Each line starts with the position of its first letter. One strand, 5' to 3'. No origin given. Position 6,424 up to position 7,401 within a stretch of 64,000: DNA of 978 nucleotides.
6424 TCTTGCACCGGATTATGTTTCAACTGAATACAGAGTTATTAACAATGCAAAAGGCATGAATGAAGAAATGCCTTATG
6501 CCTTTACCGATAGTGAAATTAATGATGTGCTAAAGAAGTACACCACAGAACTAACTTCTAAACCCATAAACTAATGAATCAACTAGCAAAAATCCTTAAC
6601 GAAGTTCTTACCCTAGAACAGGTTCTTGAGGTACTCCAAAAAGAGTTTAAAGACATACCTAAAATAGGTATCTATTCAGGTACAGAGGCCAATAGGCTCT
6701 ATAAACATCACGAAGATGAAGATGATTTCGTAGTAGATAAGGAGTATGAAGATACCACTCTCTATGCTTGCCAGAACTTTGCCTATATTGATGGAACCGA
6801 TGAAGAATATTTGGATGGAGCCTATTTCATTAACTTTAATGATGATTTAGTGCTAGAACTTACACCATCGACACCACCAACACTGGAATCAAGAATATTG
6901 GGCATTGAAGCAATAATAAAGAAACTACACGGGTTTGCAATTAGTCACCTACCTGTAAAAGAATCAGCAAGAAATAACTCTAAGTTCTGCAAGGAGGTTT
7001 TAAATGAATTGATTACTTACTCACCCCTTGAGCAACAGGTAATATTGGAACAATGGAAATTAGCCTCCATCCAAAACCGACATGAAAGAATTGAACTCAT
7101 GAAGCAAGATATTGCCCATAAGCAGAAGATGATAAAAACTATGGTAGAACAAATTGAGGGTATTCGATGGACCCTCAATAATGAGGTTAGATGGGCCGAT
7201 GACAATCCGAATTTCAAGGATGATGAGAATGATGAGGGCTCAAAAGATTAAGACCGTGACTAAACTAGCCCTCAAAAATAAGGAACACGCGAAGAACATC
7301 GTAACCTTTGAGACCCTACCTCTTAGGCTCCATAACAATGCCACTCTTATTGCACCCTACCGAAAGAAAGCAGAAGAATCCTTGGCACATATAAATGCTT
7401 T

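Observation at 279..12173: PeSL-like mobile regulatory cassettes: stem-loop terminator plus Bacteroidota -7 box plus conserved leader, at least 11 copies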

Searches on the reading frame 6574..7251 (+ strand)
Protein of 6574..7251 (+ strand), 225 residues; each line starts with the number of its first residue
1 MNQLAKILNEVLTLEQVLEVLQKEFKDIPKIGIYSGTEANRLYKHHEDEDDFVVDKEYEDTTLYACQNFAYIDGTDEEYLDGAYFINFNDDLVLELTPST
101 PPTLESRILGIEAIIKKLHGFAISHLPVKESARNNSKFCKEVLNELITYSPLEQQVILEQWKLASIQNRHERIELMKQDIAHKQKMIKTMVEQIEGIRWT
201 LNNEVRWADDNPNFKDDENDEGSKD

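Call 11: search_protein_families(library=pfam, proteins=[window:6574-7251:+], max_evalue=0.01)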
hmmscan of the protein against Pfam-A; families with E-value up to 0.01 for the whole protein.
window:6574-7251:+ (225 aa): 1 family
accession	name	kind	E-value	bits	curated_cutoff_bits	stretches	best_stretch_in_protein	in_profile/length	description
PF16113.10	ECH_2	-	0.0012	18.8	27.2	1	111-215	231-319/335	Enoyl-CoA hydratase/isomerase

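Call 78: search_protein_families(library=phrogs, proteins=[window:6574-7251:+], max_evalue=0.001)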
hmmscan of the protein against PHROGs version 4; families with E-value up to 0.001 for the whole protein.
window:6574-7251:+ (225 aa): 0 families
